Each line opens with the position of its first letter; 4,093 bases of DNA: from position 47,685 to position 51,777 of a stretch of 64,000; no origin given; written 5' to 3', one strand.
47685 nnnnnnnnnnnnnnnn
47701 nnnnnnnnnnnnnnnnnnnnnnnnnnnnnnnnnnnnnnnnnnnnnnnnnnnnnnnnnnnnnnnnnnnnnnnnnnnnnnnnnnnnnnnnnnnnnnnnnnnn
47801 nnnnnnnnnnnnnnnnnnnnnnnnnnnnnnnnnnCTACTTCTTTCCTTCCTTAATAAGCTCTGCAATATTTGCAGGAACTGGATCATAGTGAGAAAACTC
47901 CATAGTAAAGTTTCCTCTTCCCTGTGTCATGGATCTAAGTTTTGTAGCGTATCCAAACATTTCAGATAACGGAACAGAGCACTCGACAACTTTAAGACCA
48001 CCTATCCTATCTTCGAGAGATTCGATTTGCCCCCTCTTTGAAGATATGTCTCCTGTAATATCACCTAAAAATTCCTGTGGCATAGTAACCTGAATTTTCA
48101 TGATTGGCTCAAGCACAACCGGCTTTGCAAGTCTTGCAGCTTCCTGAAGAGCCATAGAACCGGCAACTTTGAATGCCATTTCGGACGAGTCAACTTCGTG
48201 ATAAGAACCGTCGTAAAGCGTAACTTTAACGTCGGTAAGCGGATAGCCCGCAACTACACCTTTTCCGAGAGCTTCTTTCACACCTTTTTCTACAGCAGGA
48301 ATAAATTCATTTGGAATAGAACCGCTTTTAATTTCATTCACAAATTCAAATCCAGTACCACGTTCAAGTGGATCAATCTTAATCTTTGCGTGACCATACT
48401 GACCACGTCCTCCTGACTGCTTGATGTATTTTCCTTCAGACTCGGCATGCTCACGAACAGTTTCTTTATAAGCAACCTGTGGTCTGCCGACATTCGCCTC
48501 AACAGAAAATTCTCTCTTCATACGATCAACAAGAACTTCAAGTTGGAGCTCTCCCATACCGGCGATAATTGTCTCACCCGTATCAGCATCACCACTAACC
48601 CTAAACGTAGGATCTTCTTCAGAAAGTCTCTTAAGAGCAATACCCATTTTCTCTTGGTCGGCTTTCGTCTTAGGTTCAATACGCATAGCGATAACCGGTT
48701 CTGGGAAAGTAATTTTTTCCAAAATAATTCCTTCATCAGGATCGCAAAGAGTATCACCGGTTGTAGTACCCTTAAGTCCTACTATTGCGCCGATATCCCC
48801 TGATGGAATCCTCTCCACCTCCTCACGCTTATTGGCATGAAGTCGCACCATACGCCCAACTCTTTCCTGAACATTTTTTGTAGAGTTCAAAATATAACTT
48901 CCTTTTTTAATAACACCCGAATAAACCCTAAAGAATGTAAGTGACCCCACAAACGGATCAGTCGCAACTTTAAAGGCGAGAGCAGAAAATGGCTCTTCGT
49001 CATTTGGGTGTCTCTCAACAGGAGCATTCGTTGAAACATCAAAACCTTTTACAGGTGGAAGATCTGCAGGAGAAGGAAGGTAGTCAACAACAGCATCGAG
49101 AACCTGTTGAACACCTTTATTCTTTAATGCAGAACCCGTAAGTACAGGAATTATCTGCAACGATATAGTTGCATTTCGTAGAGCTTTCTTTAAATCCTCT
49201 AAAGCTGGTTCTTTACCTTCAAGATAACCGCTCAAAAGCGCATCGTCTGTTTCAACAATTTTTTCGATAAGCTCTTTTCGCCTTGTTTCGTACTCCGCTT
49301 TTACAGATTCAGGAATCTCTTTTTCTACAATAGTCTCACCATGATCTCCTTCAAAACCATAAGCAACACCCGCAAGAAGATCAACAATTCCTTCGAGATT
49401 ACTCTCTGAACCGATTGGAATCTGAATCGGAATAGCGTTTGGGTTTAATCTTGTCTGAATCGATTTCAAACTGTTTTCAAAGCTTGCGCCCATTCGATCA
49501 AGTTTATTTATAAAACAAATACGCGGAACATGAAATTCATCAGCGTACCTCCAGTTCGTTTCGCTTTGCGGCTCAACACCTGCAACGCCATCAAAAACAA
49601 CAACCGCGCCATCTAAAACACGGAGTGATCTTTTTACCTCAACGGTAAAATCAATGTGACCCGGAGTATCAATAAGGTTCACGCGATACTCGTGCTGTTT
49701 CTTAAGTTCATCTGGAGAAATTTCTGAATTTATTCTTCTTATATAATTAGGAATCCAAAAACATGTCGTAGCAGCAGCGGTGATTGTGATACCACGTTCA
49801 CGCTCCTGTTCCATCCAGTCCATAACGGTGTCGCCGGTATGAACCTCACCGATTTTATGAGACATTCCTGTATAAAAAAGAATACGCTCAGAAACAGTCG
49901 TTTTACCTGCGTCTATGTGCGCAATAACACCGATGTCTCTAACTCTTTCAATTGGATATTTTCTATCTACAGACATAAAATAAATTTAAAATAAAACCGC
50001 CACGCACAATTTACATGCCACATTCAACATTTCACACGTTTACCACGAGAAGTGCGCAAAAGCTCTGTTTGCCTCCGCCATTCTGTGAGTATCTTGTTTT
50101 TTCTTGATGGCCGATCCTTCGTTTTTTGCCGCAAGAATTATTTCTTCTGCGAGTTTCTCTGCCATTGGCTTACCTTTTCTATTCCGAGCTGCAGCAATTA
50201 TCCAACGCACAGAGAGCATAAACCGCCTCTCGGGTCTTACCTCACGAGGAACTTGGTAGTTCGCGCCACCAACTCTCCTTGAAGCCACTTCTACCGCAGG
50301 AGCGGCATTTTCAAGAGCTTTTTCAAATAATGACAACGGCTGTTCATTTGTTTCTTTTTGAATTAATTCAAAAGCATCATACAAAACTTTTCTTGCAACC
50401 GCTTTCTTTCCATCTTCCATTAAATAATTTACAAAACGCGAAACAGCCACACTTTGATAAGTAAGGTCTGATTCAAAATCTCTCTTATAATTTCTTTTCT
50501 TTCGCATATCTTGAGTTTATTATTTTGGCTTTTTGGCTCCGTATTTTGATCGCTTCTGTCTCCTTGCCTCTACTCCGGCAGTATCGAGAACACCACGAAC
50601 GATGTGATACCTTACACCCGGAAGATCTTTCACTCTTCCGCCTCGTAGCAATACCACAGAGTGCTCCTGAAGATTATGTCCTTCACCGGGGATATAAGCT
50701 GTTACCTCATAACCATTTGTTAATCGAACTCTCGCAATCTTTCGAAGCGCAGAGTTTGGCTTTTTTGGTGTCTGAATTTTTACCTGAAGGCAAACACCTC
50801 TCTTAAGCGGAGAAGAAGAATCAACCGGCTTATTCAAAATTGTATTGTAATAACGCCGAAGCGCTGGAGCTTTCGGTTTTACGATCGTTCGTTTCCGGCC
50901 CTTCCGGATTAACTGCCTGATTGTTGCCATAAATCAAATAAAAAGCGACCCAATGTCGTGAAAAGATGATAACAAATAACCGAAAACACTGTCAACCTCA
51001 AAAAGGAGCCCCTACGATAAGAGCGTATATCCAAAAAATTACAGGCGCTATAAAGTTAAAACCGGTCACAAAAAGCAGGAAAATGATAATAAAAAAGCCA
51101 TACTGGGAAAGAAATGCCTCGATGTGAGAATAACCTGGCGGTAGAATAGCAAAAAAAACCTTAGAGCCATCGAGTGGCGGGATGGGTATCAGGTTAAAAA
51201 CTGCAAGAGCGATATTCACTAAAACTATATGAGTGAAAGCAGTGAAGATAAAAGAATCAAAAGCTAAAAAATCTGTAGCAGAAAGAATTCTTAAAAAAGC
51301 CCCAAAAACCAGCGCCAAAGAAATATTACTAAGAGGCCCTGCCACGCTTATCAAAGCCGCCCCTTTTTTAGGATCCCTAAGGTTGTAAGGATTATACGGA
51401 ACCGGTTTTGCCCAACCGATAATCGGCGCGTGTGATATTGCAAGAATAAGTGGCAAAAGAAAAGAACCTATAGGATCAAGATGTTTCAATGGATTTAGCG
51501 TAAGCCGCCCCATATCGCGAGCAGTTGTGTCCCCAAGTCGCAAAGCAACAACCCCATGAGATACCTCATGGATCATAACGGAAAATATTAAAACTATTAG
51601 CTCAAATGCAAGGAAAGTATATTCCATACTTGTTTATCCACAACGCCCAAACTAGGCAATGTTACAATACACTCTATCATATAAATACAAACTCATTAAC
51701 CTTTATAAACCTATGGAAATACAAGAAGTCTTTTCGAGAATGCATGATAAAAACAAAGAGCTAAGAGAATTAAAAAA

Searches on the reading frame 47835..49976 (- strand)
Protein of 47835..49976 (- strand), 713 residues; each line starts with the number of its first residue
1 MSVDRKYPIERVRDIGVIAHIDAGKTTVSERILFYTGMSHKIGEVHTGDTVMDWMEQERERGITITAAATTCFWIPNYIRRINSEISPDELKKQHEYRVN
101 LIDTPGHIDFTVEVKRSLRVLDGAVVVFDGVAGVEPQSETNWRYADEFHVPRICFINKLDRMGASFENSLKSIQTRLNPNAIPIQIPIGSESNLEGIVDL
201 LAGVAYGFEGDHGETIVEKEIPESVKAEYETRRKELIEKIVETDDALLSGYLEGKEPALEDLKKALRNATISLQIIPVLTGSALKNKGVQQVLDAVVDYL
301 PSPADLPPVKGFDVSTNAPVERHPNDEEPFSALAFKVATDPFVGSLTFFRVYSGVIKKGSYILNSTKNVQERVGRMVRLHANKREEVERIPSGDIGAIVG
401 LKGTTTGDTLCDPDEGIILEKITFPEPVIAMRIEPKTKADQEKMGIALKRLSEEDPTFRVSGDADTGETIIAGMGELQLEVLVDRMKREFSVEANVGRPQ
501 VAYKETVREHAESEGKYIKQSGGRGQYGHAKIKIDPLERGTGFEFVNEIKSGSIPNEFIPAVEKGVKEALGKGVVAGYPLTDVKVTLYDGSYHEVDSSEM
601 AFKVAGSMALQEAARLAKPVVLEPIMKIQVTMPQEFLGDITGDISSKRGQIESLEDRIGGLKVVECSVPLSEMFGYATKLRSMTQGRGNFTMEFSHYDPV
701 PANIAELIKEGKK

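Call 28: search_protein_families(library=pfam, proteins=[window:47835-49976:-], max_evalue=0.00001)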
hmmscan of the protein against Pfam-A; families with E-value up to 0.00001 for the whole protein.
window:47835-49976:- (713 aa): 7 families
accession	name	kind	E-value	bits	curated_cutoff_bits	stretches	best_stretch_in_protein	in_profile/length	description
PF00009.33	GTP_EFTU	-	7.5e-61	205.5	26.5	1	11-302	2-188/188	Elongation factor Tu GTP binding domain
PF03764.24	EFG_IV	-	2.2e-47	160.2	24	1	499-617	1-120/121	Elongation factor G, domain IV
PF14492.12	EFG_III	-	2.3e-31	108.1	27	1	424-497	1-74/75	Elongation Factor G, domain III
PF00679.30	EFG_C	-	7.5e-31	106.5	27.9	1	621-706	2-87/89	Elongation factor G C-terminus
PF22042.2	EF-G_D2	-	1.8e-17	63.6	27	1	329-412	1-83/84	Elongation factor G domain 2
PF03144.31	GTP_EFTU_D2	-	3.1e-16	60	30.3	1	344-411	1-73/73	Elongation factor Tu domain 2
PF16658.11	RF3_C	-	6.1e-09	36.2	40.1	1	427-513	9-95/132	Class II release factor RF3, C-terminal domain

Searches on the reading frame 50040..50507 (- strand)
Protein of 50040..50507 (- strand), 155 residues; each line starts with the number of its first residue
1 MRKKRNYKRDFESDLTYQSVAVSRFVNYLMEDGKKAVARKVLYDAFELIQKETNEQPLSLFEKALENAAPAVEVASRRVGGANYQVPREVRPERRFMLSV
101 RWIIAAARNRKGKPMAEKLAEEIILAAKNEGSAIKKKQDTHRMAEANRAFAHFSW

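Call 59: search_protein_families(library=pfam, proteins=[window:50040-50507:-], max_evalue=0.0001)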
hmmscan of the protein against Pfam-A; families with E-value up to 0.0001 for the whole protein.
window:50040-50507:- (155 aa): 1 family
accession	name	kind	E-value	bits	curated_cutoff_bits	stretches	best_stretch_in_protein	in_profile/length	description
PF00177.27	Ribosomal_S7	-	2.1e-60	203.1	24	1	1-148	1-148/148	Ribosomal protein S7p/S5e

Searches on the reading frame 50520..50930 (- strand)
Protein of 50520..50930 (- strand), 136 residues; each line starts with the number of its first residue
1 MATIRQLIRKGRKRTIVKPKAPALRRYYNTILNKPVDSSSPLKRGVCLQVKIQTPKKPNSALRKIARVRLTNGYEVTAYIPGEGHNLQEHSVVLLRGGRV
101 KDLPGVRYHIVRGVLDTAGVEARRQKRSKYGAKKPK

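Call 59: search_protein_families(library=pfam, proteins=[window:50520-50930:-], max_evalue=0.0001)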
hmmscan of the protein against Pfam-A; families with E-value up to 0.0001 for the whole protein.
window:50520-50930:- (136 aa): 1 family
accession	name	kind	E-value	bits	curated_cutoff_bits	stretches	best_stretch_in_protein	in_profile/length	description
PF00164.32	Ribosom_S12_S23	-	5.1e-37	126.4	22.3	1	39-136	10-109/110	Ribosomal protein S12/S23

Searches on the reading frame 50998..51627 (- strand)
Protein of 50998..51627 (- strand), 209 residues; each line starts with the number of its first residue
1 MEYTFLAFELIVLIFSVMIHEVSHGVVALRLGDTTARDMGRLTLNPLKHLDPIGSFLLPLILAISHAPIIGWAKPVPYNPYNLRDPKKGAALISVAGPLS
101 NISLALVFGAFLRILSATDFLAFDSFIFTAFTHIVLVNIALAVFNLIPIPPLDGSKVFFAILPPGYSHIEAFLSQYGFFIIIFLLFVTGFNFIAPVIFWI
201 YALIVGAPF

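Call 59: search_protein_families(library=pfam, proteins=[window:50998-51627:-], max_evalue=0.0001)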
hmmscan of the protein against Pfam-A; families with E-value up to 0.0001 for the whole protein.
window:50998-51627:- (209 aa): 1 family
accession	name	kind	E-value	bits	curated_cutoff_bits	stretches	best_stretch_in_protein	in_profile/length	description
PF02163.28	Peptidase_M50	-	1.6e-11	44.4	27.2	1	10-184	3-221/221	Peptidase family M50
